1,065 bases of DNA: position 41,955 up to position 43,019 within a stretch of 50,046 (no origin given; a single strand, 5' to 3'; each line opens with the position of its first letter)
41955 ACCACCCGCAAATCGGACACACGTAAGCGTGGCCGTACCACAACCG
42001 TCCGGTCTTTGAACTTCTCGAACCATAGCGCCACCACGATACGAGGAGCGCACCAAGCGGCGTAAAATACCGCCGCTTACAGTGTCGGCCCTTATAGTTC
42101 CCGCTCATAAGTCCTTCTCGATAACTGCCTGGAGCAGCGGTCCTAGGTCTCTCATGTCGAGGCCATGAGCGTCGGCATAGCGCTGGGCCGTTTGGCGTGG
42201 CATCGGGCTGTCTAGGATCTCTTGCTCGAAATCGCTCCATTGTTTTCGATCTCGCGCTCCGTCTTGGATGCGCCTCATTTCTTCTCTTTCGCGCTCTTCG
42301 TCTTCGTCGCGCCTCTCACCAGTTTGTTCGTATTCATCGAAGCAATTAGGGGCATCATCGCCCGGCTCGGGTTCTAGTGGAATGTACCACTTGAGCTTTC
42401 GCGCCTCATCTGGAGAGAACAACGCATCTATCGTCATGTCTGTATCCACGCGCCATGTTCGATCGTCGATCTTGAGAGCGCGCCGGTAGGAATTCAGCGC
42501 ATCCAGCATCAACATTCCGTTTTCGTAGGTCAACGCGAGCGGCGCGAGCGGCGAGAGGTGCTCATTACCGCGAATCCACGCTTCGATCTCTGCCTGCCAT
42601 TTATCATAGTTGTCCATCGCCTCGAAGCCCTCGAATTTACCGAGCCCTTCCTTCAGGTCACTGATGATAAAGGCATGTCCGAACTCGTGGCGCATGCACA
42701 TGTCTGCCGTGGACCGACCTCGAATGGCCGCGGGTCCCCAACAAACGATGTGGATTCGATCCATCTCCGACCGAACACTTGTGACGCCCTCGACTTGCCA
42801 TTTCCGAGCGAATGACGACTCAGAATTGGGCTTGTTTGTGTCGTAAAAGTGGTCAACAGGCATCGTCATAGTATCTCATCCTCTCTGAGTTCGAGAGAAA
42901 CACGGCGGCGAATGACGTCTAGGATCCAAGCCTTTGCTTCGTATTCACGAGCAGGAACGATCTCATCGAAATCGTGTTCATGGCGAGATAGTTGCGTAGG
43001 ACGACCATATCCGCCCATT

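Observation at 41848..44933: Early-arm cassette: Zn-ribbon-fused MoxR/CobS-like AAA+ ATPase, unknown 281-aa partner, HExxH peptidase and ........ mini-protein, all translationally coupled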

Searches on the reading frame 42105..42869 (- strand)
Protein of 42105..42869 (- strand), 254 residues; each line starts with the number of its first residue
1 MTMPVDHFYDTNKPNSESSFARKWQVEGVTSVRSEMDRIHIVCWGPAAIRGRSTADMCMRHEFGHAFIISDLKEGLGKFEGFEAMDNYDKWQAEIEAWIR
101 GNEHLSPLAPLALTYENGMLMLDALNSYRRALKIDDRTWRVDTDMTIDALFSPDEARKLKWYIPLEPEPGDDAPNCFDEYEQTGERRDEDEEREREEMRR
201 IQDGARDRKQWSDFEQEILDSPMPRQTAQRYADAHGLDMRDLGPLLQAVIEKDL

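Call 3: search_protein_families(library=pfam, proteins=[window:42105-42869:-], max_evalue=1)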
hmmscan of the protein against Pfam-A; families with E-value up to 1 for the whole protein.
window:42105-42869:- (254 aa): 0 families

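Call 4: search_protein_families(library=phrogs, proteins=[window:42105-42869:-], max_evalue=0.1)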
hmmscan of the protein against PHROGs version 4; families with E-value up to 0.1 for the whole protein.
window:42105-42869:- (254 aa): 0 families

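Call 7: search_protein_families(library=ncbifam, proteins=[window:42105-42869:-], max_evalue=0.1)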
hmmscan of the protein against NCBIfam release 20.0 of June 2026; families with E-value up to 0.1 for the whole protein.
window:42105-42869:- (254 aa): 0 families

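Call 8: search_protein_families(library=padloc, proteins=[window:42105-42869:-], max_evalue=0.1)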
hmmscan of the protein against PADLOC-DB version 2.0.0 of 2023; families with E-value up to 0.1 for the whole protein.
window:42105-42869:- (254 aa): 0 families

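Call 19: find_homologous_proteins(query=A1)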
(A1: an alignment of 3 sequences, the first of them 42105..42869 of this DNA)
Query A1 (3 sequences) (254 aa, profile of the alignment): 20 proteins with E <= 0.001 among 7114 candidates.
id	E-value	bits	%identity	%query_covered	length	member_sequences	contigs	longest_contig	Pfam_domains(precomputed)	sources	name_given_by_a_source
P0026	2.5e-113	396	100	100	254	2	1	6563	-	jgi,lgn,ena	-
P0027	7.4e-106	372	31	53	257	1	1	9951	-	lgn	-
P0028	3.9e-71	258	30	98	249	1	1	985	-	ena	-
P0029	2.0e-64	236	27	98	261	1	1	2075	-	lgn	-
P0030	1.5e-58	217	37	68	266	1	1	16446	-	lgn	-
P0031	4.1e-54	202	32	63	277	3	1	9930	-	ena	-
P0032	1.5e-50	191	32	91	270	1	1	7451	-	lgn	-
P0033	1.8e-50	190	35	59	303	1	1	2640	-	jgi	jgi:hypothetical protein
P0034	2.0e-48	184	33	93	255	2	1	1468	-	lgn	-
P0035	1.4e-46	178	32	92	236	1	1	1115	-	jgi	jgi:hypothetical protein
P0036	6.4e-46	175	30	98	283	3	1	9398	-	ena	-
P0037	8.7e-45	172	34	69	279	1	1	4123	-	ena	-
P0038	1.2e-44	171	37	68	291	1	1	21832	-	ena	-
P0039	3.7e-44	170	28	91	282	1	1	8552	-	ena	-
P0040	1.7e-40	158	33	82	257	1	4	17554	-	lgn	-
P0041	2.1e-39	154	38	63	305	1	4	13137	-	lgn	-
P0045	4.4e-23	101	29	48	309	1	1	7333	-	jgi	jgi:hypothetical protein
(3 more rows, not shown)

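Call 23: find_encoding_contigs(protein=P0038, flank=6000, max_places=2)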
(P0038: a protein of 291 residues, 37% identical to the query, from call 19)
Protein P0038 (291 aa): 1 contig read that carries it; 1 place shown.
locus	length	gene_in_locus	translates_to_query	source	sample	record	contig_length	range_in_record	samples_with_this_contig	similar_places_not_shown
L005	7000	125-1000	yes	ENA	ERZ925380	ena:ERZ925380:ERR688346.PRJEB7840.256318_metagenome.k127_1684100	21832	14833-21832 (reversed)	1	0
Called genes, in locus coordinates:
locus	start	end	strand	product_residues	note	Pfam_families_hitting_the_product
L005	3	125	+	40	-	?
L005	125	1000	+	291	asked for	-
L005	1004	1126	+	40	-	-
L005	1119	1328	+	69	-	-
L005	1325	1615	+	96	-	-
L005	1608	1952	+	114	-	-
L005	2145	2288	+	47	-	-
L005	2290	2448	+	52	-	-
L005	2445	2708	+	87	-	-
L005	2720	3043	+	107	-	-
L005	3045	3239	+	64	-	-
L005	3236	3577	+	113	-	-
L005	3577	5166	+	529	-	PF13481:AAA_25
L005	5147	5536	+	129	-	-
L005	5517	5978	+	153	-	-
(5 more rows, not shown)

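Call 24: find_encoding_contigs(protein=P0040, flank=6000, max_places=2)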
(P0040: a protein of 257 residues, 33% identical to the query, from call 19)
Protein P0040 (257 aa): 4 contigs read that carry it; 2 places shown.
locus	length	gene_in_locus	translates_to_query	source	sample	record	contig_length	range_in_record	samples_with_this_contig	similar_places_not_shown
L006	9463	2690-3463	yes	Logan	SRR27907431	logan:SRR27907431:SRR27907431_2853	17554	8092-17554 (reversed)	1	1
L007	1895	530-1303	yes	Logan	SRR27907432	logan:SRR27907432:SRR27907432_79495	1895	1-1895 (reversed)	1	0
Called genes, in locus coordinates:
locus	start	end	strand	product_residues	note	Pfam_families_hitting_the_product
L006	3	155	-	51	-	?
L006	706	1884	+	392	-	PF00158:Sigma54_activat (weak), PF20030:bpMoxR (weak), PF00004:AAA (weak), PF07726:AAA_3 (weak), PF07728:AAA_5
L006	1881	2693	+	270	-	PF23822:DUF7192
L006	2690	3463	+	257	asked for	-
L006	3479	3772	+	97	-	-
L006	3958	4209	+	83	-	-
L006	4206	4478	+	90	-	-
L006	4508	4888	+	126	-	-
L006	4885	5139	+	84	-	-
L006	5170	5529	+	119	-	-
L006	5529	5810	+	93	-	-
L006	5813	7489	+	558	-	PF13481:AAA_25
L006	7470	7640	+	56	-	-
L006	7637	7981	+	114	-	-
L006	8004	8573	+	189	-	-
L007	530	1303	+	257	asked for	-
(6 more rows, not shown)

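Call 34: predict_structure(alignment_id=A5)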
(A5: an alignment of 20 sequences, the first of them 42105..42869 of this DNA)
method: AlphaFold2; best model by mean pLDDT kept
length: 254 residues; sequences in the alignment: 20
mean_pLDDT: 86.9   pTM: 0.71
mean pLDDT of the five models: 86.9, 82.6, 82.6, 81.7, 81.5
residues with pLDDT >= 90: 155; 70-90: 65; 50-70: 27; < 50: 7
segments of 3 or more residues with pLDDT < 50: 182-187
pLDDT, mean of each block of 10 residues (from residue 1): 88 86 93 93 80 89 96 95 94 97 75 94 97 97 97 98 95 73 50 70 60 89 92 90 89 79
secondary structure, 60 per line:
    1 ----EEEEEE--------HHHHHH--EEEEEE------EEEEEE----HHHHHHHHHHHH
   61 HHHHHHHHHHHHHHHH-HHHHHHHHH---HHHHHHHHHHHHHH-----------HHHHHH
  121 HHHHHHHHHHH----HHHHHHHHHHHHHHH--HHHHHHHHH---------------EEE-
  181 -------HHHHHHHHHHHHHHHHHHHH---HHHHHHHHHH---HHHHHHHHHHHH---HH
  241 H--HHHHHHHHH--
elements in order: E5-10 H19-24 E27-32 E39-44 H49-76 H78-86 H90-103 H115-131 H136-150 H153-161 E177-179 H188-207 H211-220 H224-235 H244-252

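Call 37: fold_search(model_id=the predicted structure, library=pdb)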
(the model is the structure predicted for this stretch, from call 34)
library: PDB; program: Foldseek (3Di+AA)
matches with E <= 10: 155; with E <= 0.001: 0
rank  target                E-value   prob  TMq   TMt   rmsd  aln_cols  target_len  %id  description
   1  3c37_B                9.2e-01  0.05  0.16  0.17  14.7       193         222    9  X-ray structure of the putative Zn-dependent peptidase Q74D82 at the resolution 1.7 A. Northeast Structural Genomics C (released 2008-02-12)
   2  3qbd_B                1.6e+00  0.07  0.15  0.12  12.4       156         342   12  3-Dehydroquinate Synthase (aroB) from Mycobacterium tuberculosis in complex with NAD (released 2012-01-18)
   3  3aqs_B                1.7e+00  0.08  0.16  0.19  12.3       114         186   10  Crystal structure of RolR (NCGL1110) without ligand (released 2011-07-06)
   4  7e7i_A                1.8e+00  0.03  0.14  0.03  21.5       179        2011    9  Cryo-EM structure of human ABCA4 in the apo state (released 2021-06-30)
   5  7oct_B                1.9e+00  0.13  0.21  0.10   9.0       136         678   15  NADPH bound to the dehydrogenase domain of the bifunctional mannitol-1-phosphate dehydrogenase/phosphatase MtlD-N374A  (released 2022-04-20)
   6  7ocq_A                2.0e+00  0.12  0.21  0.10   8.3       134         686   16  NADH bound to the dehydrogenase domain of the bifunctional mannitol-1-phosphate dehydrogenase/phosphatase MtlD from Ac (released 2022-04-20)
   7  4yc7_A                2.0e+00  0.02  0.13  0.16  17.6       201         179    9  Crystal structure of human FMNL2 GBD-FH3 Domains bound to Cdc42-GppNHp (released 2015-05-13)
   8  7ocn_B                2.1e+00  0.12  0.21  0.10   9.0       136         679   16  Crystal structure of the bifunctional mannitol-1-phosphate dehydrogenase/phosphatase MtlD from Acinetobacter baumannii (released 2022-04-20)
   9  3qbe                  2.1e+00  0.06  0.15  0.12  13.4       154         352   15  Crystal structure of the 3-Dehydroquinate Synthase (aroB) from Mycobacterium tuberculosis (released 2012-01-18)
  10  3c37_A                2.1e+00  0.03  0.16  0.17  14.9       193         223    8  X-ray structure of the putative Zn-dependent peptidase Q74D82 at the resolution 1.7 A. Northeast Structural Genomics C (released 2008-02-12)
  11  5mzo_A                2.1e+00  0.03  0.12  0.04  18.5       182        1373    8  UDP-Glucose Glycoprotein Glucosyltransferase from Chaetomium thermophilum (open conformation) (released 2017-07-26)
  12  2oqo                  2.4e+00  0.09  0.16  0.21  10.6       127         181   10  Crystal structure of a peptidoglycan glycosyltransferase from a class A PBP: insight into bacterial cell wall synthesis (released 2007-03-13)
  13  8ptk_q                2.4e+00  0.03  0.14  0.12  17.5       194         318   11  Composite structure of Dynein-Dynactin-JIP3-LIS1 (released 2024-03-27)
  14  9edl_B                2.4e+00  0.02  0.12  0.12  14.9       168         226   12  Crystal structure of Francisella tularensis DsbA1 (released 2024-12-18)
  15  7ocp_A                2.5e+00  0.08  0.19  0.09  10.3       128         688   18  NADPH bound to the dehydrogenase domain of the bifunctional mannitol-1-phosphate dehydrogenase/phosphatase MtlD from A (released 2022-04-20)
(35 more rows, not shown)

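Call 40: search_dna_similar(query=window:42105-42869:-, collection=phages, mode=protein, max_rows=30, max_evalue=0.01)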
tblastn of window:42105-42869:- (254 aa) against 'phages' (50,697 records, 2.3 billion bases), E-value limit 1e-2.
No match.

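Call 43: find_related_loci(query=A5, collection=viral_contigs, flank=6000)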
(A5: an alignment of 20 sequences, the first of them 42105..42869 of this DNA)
Query A5 (254 aa) in viral_contigs; peptide patterns used: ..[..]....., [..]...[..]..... (x = any residue, [..] = any of these).
130 stretches matched a pattern, but none encodes a relative of the query by tblastn (E <= 1e-3).

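Call 54: search_solved_structures(query=A5, max_evalue=10, show_alignments=3)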
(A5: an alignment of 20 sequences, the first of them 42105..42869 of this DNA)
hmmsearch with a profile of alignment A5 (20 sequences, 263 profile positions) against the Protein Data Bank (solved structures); distinct sequences matched with E-value up to 10: 3.
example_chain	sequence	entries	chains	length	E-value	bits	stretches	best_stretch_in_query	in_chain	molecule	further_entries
2a5h_A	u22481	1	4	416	0.27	14.1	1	128-175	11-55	L-lysine 2,3-aminomutase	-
6giq_F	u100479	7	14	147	0.36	13.7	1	161-212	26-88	QCR6 isoform 1 | Cytochrome b-c1 complex subunit 6 | CYTOCHROME B-C1 COMPLEX SUBUNIT 6; SYNONYM: COMPLEX III SUBUNIT 6,COMPLEX III SUBUNIT VI,C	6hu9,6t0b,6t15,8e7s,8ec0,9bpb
3cx5_F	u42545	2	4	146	0.51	13.2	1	161-212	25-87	Cytochrome b-c1 complex subunit 6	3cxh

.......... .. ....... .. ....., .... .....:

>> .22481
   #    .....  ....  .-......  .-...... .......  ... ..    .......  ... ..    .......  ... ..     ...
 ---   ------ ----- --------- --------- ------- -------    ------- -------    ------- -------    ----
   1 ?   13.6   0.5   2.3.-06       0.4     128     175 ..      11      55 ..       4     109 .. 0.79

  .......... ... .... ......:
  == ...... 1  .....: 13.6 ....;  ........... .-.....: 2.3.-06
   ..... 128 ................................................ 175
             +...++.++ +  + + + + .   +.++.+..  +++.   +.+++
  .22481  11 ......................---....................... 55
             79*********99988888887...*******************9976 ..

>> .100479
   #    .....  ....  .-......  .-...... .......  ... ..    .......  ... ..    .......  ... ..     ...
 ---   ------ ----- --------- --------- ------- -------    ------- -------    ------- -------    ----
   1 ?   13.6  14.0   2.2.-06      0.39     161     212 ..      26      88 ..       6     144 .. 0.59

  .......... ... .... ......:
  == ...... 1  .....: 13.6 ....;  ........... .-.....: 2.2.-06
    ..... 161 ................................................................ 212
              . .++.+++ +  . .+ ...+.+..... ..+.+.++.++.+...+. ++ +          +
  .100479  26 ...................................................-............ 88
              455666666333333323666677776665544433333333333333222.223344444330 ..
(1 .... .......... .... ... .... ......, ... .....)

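Call 71: search_protein_families(library=pfam, alignment_id=A5, max_evalue=1)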
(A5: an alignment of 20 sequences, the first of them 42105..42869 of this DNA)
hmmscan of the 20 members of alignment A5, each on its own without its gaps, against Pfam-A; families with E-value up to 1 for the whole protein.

A. member 1, window:42105-42869:- (254 aa): 0 families

B. families by the number of members that match (of 20 scanned): 12 families
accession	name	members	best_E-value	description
PF04255.20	DUF433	2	0.014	Protein of unknown function (DUF433)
PF13518.12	HTH_28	2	0.026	Helix-turn-helix domain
PF01527.26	HTH_Tnp_1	2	0.086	Transposase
PF09339.16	HTH_IclR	1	0.024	IclR helix-turn-helix domain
PF02817.22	E3_binding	1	0.038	e3 binding domain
PF09073.15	BUD22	1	0.045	BUD22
PF16343.11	DUF4973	1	0.1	Domain of unknown function (DUF4973)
PF17727.6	CtsR_C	1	0.15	CtsR C-terminal dimerization domain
PF04281.18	Tom22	1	0.15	Mitochondrial import receptor subunit Tom22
PF01435.24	Peptidase_M48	1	0.17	Peptidase family M48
PF02724.19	CDC45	1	0.67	CDC45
PF18478.7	PIN_10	1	0.68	PIN like domain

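Call 74: fold_search(model_id=the predicted structure, library=viral)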
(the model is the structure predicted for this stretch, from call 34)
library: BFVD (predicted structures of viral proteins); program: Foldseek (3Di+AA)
matches with E <= 10: 126; with E <= 0.001: 0
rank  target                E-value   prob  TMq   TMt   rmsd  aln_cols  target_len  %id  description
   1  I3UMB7                1.4e-02  0.99  0.32  0.49   6.0       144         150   19  Uncharacterized protein [Colwellia phage 9A]
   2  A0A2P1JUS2            3.1e-02  0.97  0.35  0.46   6.8       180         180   12  Uncharacterized protein [Bacillus phage Anath]
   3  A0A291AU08            4.1e-02  0.25  0.17  0.18  14.5       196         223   11  Uncharacterized protein [Pandoravirus salinus]
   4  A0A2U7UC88            1.2e-01  0.14  0.18  0.16  27.7       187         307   16  Uncharacterized protein [Pandoravirus neocaledonia]
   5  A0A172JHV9            2.4e-01  0.13  0.18  0.12  23.1       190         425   10  Zincin protease [Bacillus phage AR9]
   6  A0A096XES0            3.9e-01  0.06  0.15  0.09  19.1       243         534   12  Phage MuF C-terminal domain-containing protein [Escherichia phage phi191]
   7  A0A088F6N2            4.4e-01  0.16  0.16  0.18  12.2       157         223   12  (no name in the UniProt tables at hand)
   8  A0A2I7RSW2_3          4.7e-01  0.06  0.16  0.06  21.4       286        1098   14  (no name in the UniProt tables at hand)
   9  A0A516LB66            5.5e-01  0.07  0.18  0.14  15.5       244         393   14  (no name in the UniProt tables at hand)
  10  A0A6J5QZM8            6.5e-01  0.20  0.20  0.32   8.4       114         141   13  Uncharacterized protein [uncultured Caudovirales phage]
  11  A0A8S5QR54            7.7e-01  0.12  0.22  0.23  19.3       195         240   12  Uncharacterized protein [Myoviridae sp. ctgXL3]
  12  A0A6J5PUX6            7.7e-01  0.06  0.15  0.10  18.0       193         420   13  Large polyvalent protein associated domain-containing protein [uncultured Caudovirales phage]
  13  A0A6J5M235            1.0e+00  0.06  0.16  0.10  13.0       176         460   11  Large polyvalent protein associated domain-containing protein [uncultured Caudovirales phage]
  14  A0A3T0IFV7            1.1e+00  0.14  0.27  0.10  12.6       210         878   10  (no name in the UniProt tables at hand)
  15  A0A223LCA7            1.1e+00  0.15  0.24  0.28  10.6       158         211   14  IrrE N-terminal-like domain-containing protein [Bacillus phage PBS1]
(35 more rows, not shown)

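Call 92: find_encoding_contigs(protein=P0045, flank=5000, max_places=1)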
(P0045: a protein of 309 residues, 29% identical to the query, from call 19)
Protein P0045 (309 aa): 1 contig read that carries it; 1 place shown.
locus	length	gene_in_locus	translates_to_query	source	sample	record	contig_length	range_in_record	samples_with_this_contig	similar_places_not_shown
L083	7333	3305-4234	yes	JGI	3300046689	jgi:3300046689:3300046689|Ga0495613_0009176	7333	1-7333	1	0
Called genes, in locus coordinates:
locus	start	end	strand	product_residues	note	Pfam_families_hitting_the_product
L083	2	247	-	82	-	?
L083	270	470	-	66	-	-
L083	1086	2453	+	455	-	PF20720:nSTAND3 (weak), PF07726:AAA_3 (weak), PF07728:AAA_5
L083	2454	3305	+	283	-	PF23822:DUF7192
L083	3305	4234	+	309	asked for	-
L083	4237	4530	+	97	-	-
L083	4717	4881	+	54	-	-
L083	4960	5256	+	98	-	PF01381:HTH_3 (faint)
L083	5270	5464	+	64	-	-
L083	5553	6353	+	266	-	-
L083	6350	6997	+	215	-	-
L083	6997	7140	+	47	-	-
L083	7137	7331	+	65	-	?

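Call 93: find_encoding_contigs(protein=P0041, flank=5000, max_places=1)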
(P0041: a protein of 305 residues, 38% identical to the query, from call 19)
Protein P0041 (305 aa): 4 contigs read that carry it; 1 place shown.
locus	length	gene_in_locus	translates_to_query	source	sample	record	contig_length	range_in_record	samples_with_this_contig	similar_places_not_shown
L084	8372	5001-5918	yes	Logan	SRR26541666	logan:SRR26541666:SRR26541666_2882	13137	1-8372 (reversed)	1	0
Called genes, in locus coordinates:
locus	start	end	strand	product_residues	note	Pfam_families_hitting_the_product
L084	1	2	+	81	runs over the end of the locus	-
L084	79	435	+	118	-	-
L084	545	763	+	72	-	-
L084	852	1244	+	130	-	-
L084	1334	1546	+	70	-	-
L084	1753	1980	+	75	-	-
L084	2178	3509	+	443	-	PF00004:AAA (weak), PF07728:AAA_5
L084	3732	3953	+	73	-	-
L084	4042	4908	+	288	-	PF23822:DUF7192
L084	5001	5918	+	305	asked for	-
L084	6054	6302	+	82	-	-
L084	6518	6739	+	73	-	-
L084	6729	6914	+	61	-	-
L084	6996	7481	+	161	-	-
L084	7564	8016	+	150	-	-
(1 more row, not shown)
